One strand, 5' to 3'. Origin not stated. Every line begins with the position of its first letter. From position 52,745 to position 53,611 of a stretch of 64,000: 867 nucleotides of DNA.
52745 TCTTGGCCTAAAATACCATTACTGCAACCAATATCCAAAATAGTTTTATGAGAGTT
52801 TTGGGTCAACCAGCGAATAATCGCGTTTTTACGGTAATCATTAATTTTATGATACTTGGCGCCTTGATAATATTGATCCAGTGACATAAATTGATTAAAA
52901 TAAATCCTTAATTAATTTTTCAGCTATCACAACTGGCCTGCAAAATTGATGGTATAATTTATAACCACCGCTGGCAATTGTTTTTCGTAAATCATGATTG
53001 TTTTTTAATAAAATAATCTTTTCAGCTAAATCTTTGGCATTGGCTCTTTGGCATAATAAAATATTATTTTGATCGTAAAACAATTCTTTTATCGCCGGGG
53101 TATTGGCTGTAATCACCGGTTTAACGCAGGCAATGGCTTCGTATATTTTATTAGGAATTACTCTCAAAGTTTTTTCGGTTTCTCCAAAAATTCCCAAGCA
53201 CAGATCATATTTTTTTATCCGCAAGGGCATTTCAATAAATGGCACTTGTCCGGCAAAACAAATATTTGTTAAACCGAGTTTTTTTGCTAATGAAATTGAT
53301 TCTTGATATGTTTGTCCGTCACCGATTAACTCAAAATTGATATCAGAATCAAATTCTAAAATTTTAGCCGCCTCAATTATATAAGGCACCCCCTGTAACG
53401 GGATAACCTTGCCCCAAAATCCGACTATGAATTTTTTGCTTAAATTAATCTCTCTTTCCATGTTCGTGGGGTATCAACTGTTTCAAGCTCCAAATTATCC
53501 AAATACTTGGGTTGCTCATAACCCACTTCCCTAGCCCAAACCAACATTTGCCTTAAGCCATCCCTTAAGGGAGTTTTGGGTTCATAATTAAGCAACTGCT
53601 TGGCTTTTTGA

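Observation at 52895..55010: GT4 glycosyltransferase split at its interdomain linker into two ORFs, with an epimerase gene inserted between them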

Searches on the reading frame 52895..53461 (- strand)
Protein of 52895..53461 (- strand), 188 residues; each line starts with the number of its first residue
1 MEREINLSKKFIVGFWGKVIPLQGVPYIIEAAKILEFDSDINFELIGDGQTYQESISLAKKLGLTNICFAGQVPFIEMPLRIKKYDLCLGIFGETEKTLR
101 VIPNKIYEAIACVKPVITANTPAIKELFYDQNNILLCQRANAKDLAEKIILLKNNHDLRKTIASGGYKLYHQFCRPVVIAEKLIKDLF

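Call 5: search_protein_families(library=pfam, proteins=[window:52895-53461:-], max_evalue=0.01)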
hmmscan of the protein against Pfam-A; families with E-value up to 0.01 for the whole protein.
window:52895-53461:- (188 aa): 3 families
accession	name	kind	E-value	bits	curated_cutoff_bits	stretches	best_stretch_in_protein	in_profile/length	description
PF00534.26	Glycos_transf_1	-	8.6e-19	68.2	26.4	1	8-168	13-171/172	Glycosyl transferases group 1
PF13692.12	Glyco_trans_1_4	-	6.7e-16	59.3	27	1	11-152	2-139/142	Glycosyl transferases group 1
PF13524.12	Glyco_trans_1_2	-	2.7e-10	40.8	25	1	39-171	13-130/144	Glycosyl transferase-like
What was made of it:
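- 52895..53461 (-): C-half: a stand-alone GT-B C-terminal (nucleotide-sugar donor-side) domain, 188 aa. PF00534 E=8.6e-19 (call 5).
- Checked: C-half: 52895-53461, 188 aa, PF00534 E=8.6e-19 (call 5).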

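Call 19: find_homologous_proteins(query=window:52895-53461:-)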
Query window:52895-53461:- (188 aa): 98 proteins with E <= 0.001 among 401 candidates.
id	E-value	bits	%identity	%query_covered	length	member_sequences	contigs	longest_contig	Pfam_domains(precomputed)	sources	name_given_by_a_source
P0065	2.1e-119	414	99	100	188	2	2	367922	PF00534.27,PF13524.13,PF13692.13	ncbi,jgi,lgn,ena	ncbi:MAG: glycosyltransferase [Patescibacteria group bacterium]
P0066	8.9e-76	272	68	99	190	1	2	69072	PF00534.27,PF13524.13,PF13692.13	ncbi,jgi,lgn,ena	-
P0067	9.2e-73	262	65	99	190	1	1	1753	PF00534.27,PF13524.13,PF13692.13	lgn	-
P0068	2.2e-67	245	63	99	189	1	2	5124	PF00534.27,PF13524.13,PF13692.13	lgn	-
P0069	4.0e-65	237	61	99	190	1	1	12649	PF00534.27,PF13524.13,PF13692.13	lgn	-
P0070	5.0e-64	234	60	99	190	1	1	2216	PF00534.27,PF13524.13,PF13692.13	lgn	-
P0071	3.4e-63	231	59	99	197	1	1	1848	PF00534.27,PF13524.13,PF13692.13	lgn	-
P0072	4.6e-59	217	60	96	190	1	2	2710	PF00534.27,PF13524.13,PF13692.13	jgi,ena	-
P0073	1.1e-58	216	55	99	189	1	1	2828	PF00534.27,PF13524.13,PF13692.13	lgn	-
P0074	4.4e-57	211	55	99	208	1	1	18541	PF00534.27,PF13524.13,PF13692.13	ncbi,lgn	-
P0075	4.9e-57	211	56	99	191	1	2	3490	PF00534.27,PF13524.13,PF13692.13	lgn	-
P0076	9.9e-55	203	55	99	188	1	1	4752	PF00534.27,PF13524.13,PF13692.13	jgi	jgi:glycosyltransferase involved in cell wall biosynthesis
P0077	2.9e-54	202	54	95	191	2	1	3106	PF00534.27,PF13524.13,PF13692.13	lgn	-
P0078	1.3e-53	200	52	98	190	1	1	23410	PF00534.27,PF13524.13,PF13692.13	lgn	-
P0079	2.6e-53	199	56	99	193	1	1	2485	PF00534.27,PF13524.13,PF13692.13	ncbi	-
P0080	4.7e-53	198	56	92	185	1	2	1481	PF00534.27,PF13524.13,PF13692.13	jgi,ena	-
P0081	2.8e-52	195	52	99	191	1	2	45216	PF00534.27,PF13524.13,PF13692.13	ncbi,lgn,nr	ncbi:glycosyltransferase [Candidatus Falkowbacteria bacterium]|nr:glycosyltransferase [Candidatus Fa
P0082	4.6e-52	195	56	93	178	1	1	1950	PF00534.27,PF13524.13,PF13692.13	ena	-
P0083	4.8e-52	195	52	98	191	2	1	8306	PF00534.27,PF13524.13,PF13692.13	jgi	-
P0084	5.1e-51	191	52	100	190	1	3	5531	PF00534.27,PF13524.13,PF13692.13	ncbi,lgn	-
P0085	5.4e-51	191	54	93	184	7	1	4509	PF00534.27,PF13524.13,PF13692.13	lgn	-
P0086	9.2e-51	190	53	94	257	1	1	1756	PF00534.27,PF13524.13,PF13692.13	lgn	-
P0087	1.5e-50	190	53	95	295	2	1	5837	PF00534.27,PF13524.13,PF13692.13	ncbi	ncbi:MAG: Glycosyl transferase group 1, partial [Candidatus Woesebacteria bacterium GW2011_GWB1_39_1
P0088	1.1e-49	187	50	99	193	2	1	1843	PF00534.27,PF13524.13,PF13692.13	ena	-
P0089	2.9e-49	185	51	95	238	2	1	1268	PF00534.27,PF13524.13,PF13692.13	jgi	jgi:glycosyltransferase involved in cell wall biosynthesis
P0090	1.2e-48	183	55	92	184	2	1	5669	PF00534.27,PF13524.13,PF13692.13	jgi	-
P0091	2.5e-48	182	53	93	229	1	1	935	PF00534.27,PF13524.13,PF13692.13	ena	-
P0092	5.9e-47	178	51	96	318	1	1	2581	PF00534.27,PF13524.13,PF13692.13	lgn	-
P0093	4.1e-46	175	48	92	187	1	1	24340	PF00534.27,PF13524.13,PF13692.13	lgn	-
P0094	1.5e-45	173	50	94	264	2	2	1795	PF00534.27,PF13524.13,PF13692.13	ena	-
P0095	5.9e-45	171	48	97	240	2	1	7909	PF00534.27,PF13524.13,PF13692.13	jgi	-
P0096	2.2e-44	170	51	92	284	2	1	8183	PF00534.27,PF13524.13,PF13692.13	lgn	-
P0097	5.9e-44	168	53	85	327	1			PF00534.27,PF13524.13,PF13692.13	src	-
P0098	6.1e-44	168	52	90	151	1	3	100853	PF00534.27,PF13524.13,PF13692.13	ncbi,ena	ncbi:MAG: glycosyltransferase [Patescibacteria group bacterium]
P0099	9.5e-44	167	48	93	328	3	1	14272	PF00534.27,PF13524.13,PF13692.13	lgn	-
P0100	3.3e-43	166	50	92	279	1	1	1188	PF00534.27,PF13524.13,PF13692.13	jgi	jgi:glycosyltransferase involved in cell wall biosynthesis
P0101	3.5e-43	166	49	94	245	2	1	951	PF00534.27,PF13524.13,PF13692.13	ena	-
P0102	6.1e-42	162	49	94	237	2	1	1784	PF00534.27,PF13524.13,PF13692.13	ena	-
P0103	1.7e-41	160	51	90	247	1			PF00534.27,PF13524.13,PF13692.13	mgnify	mgnify:FL=1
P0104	1.8e-41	160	45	98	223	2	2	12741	PF00534.27,PF13524.13,PF13692.13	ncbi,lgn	-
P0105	2.5e-41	160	43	98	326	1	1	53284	PF00534.27,PF13524.13,PF13692.13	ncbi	-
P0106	3.2e-41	159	48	86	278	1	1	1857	PF00534.27,PF13524.13,PF13692.13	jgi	jgi:glycosyltransferase involved in cell wall biosynthesis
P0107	4.6e-41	159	48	92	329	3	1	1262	PF00534.27,PF13524.13,PF13692.13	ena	-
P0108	8.5e-41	158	47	92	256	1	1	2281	PF00534.27,PF13524.13,PF13692.13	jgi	jgi:glycosyltransferase involved in cell wall biosynthesis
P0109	1.3e-40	157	46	96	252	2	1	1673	PF00534.27,PF13524.13,PF13692.13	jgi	jgi:glycosyltransferase involved in cell wall biosynthesis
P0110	3.4e-40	156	50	95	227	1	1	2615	PF00534.27,PF13524.13,PF13692.13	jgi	jgi:glycosyltransferase involved in cell wall biosynthesis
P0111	1.3e-39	154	46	97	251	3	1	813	PF00534.27,PF13524.13,PF13692.13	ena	-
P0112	3.9e-39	152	50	93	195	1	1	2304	PF00534.27,PF13524.13,PF13692.13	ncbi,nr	ncbi:glycosyltransferase, partial [Patescibacteria group bacterium]|nr:glycosyltransferase [Patescib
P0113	7.7e-39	151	48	94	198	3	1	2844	PF00534.27,PF13524.13,PF13692.13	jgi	-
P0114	1.1e-38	151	50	93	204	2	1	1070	PF00534.27,PF13524.13,PF13692.13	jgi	-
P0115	1.4e-38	151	51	82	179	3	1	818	PF00534.27,PF13524.13,PF13692.13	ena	-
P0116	9.9e-38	148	49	87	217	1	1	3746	PF00534.27,PF13524.13,PF13692.13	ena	-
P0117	1.2e-37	148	49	79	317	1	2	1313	PF00534.27,PF13524.13,PF13439.13,PF13692.13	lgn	-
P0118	1.6e-37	147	46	93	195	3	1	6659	PF00534.27,PF13524.13,PF13692.13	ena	-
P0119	4.0e-37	146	42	98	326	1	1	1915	PF00534.27,PF13524.13,PF13692.13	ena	-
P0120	6.8e-37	145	46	94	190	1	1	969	PF00534.27,PF13524.13,PF13692.13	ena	-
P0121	2.1e-36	143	53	78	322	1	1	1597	PF00534.27,PF13524.13,PF13692.13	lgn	-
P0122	2.5e-36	143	46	96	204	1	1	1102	PF00534.27,PF13524.13,PF13692.13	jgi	jgi:glycosyltransferase involved in cell wall biosynthesis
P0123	2.6e-36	143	47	95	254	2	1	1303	PF00534.27,PF13524.13,PF13692.13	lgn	-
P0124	3.1e-36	143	51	68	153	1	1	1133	PF00534.27,PF13692.13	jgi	-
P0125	8.5e-36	142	48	93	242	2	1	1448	PF00534.27,PF13524.13,PF13692.13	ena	-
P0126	1.9e-35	140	40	94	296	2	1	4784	PF00534.27,PF13524.13,PF13692.13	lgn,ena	-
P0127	6.9e-35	139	46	94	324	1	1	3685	PF00534.27,PF13524.13,PF13692.13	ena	-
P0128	1.3e-34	138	41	86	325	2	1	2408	PF00534.27,PF13524.13,PF13692.13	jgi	jgi:glycosyltransferase involved in cell wall biosynthesis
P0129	7.3e-34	135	43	95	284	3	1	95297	PF00534.27,PF13524.13,PF13692.13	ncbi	-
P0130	1.9e-33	134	48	96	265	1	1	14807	PF00534.27,PF13524.13,PF13692.13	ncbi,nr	ncbi:MAG: glycosyltransferase [Patescibacteria group bacterium]|nr:glycosyltransferase [Patescibacte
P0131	2.3e-33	134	41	92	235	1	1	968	PF00534.27,PF13524.13,PF13692.13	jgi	jgi:glycosyltransferase involved in cell wall biosynthesis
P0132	3.0e-33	133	51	72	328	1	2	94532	PF00534.27,PF13524.13,PF13692.13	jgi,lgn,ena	jgi:glycosyltransferase involved in cell wall biosynthesis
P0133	2.8e-32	130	44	95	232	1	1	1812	PF00534.27,PF13524.13,PF13692.13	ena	-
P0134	4.0e-32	130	44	93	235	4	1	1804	PF00534.27,PF13524.13,PF13692.13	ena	-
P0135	5.5e-32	129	42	94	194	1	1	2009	PF00534.27,PF13524.13,PF13692.13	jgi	-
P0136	8.5e-32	129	43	92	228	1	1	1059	PF00534.27,PF13524.13,PF13692.13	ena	-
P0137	2.0e-31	127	50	74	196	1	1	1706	PF00534.27,PF13692.13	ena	-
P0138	3.2e-31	127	50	73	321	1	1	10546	PF00534.27,PF13524.13,PF13692.13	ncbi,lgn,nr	ncbi:MAG: glycosyltransferase [Kiritimatiellales bacterium]|nr:glycosyltransferase [Kiritimatiellale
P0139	3.8e-31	126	43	93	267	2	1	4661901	PF00534.27,PF13524.13,PF13692.13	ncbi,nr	ncbi:glycosyltransferase [Mangrovivirga cuniculi]|nr:glycosyltransferase [Mangrovivirga cuniculi]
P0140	8.5e-31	125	40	90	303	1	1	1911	PF00534.27,PF13579.13,PF13524.13,PF13692.13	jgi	jgi:glycosyltransferase involved in cell wall biosynthesis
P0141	3.7e-30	123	39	98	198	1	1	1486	PF00534.27,PF13524.13,PF13692.13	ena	-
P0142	1.0e-29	122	46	86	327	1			PF00534.27,PF13524.13,PF13692.13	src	-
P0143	1.5e-29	121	44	85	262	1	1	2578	PF00534.27,PF13524.13,PF13692.13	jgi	jgi:glycosyltransferase involved in cell wall biosynthesis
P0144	2.2e-29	121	44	82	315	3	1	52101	PF00534.27,PF13524.13,PF13692.13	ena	-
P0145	2.8e-29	120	45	95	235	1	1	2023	PF00534.27,PF13524.13,PF13692.13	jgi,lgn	jgi:glycosyltransferase involved in cell wall biosynthesis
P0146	7.5e-29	119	44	85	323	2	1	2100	PF00534.27,PF13524.13,PF13692.13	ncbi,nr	ncbi:MAG TPA: glycosyltransferase, partial [Gemmatimonadaceae bacterium]|nr:glycosyltransferase [Gem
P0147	4.9e-28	116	48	65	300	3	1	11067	PF00534.27,PF13692.13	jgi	jgi:glycosyltransferase involved in cell wall biosynthesis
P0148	8.0e-28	116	36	96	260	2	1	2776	PF00534.27,PF13524.13,PF13692.13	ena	-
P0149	2.2e-27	114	40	94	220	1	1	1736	PF00534.27,PF13692.13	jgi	jgi:glycosyltransferase involved in cell wall biosynthesis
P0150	1.2e-26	112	36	92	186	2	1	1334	PF00534.27,PF13524.13,PF13692.13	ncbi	-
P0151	1.4e-26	111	40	81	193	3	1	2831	PF00534.27,PF13524.13,PF13692.13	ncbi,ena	-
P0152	1.7e-25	108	42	70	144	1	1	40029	PF00534.27,PF13524.13,PF13692.13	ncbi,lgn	-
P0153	2.9e-24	104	47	68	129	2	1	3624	PF00534.27,PF13524.13,PF13692.13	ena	-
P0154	1.3e-23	102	41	76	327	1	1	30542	PF00534.27,PF13524.13,PF13692.13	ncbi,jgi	-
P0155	1.2e-20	92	39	80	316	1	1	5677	PF00534.27,PF13524.13,PF13692.13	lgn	-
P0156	1.4e-20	92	49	53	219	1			PF07021.19,PF00534.27,PF13524.13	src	-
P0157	9.2e-20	89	38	76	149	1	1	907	PF00534.27,PF13524.13,PF13692.13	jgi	jgi:glycosyltransferase involved in cell wall biosynthesis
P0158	6.5e-18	83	48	57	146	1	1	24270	PF00534.27,PF13692.13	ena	-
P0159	3.7e-17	81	36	90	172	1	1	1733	PF00534.27,PF13524.13,PF13692.13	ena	-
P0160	2.0e-14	72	38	62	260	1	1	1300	PF00534.27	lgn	-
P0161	1.1e-12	66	34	91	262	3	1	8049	PF00534.27,PF13692.13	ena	-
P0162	1.2e-12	66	33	77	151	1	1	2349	PF00534.27,PF13524.13,PF13692.13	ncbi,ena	-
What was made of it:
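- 52895..53461 (-): About 25 stand-alone homologues of 184-197 aa, several apparently on the same contigs as N-halves, judging by matching contig lengths (call 19).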

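Call 42: search_protein_families(library=ncbifam, proteins=[window:52895-53461:-], max_evalue=0.001)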
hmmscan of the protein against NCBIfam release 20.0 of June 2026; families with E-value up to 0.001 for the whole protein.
window:52895-53461:- (188 aa): 15 families
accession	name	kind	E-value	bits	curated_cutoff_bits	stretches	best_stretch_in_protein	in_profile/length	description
TIGR04063.1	stp3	hypoth_equivalog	4.7e-10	38.9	442.05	1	2-165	205-370/397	TIGR04063 family PEP-CTERM/XrtA system glycosyltransferase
NF007640.0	PRK10307.1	subfamily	1e-08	34.5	276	1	9-185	228-402/411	WcaI family glycosyltransferase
NF047684.1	TeichurnBiosyTuaC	equivalog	4e-08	32.6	550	1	9-165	218-364/391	teichuronic acid biosynthesis protein TuaC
NF038298.1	EPS_HpsO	equivalog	5.4e-08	32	575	1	8-169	199-366/388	hormogonium polysaccharide biosynthesis glycosyltransferase HpsO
TIGR03999.1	thiol_BshA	equivalog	7.1e-07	28.5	273.7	1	24-174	213-358/375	N-acetyl-alpha-D-glucosaminyl L-malate synthase BshA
NF050056.1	ProtGlycPglH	equivalog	3.3e-06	26.4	600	1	30-170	199-334/354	GalNAc-alpha-(1->4)-GalNAc-alpha-(1->3)-diNAcBac-PP-undecaprenol alpha-1,4-N-acetyl-D-galactosaminyltransferase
NF041876.1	EPS_EpsE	equivalog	3.7e-06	26.4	400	1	105-166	311-372/389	exopolysaccharide biosynthesis GT4 family glycosyltransferase EpsE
NF047676.1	TeichurnBiosyTuaH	equivalog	7.1e-06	25.1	550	1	9-145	213-344/384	teichuronic acid biosynthesis protein TuaH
TIGR03088.1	stp2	hypoth_equivalog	2.2e-05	23.7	409.05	1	36-166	225-349/374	TIGR03088 family PEP-CTERM/XrtA system glycosyltransferase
NF050063.1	ProtGlycPglJ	equivalog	6e-05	22.4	500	1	34-185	216-361/363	N-acetylgalactosamine-N,N'-diacetylbacillosaminyl-diphospho-undecaprenol 4-alpha-N-acetylgalactosaminyltransferase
TIGR04007.1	wcaI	equivalog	0.00018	20.3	800.45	1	9-142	230-363/407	colanic acid biosynthesis glycosyltransferase WcaI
NF038229.1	Glyco4_Geo_Pelo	equivalog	0.00032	19.8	400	1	63-174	216-320/338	GPMC system family 4 glycosyltransferase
NF053598.1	WaaS_CpsH_GTase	subfamily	0.00072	19.4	60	0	106-144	249-287/318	WaaS/CpsH family glycosyltransferase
TIGR02149.1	glgA_Coryne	subfamily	0.00077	18.7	302.4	0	107-182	301-382/391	glycogen synthase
NF041879.1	EPS_EpsH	equivalog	0.00079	18.2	800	1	11-86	238-314/431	exopolysaccharide biosynthesis glycosyltransferase EpsH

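Call 76: search_protein_families(library=pfam, proteins=[window:52895-53461:-], max_evalue=10)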
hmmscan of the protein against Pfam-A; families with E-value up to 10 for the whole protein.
window:52895-53461:- (188 aa): 3 families
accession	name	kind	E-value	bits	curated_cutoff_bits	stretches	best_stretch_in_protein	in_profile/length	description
PF00534.26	Glycos_transf_1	-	8.6e-19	68.2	26.4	1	8-168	13-171/172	Glycosyl transferases group 1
PF13692.12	Glyco_trans_1_4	-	6.7e-16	59.3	27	1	11-152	2-139/142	Glycosyl transferases group 1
PF13524.12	Glyco_trans_1_2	-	2.7e-10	40.8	25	1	39-171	13-130/144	Glycosyl transferase-like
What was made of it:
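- On Alg14/Alg13 - EpsE/EpsF two-subunit glycosyltransferases: The C-half hits only the Glycos_transf_1 group of profiles (calls 5, 76).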
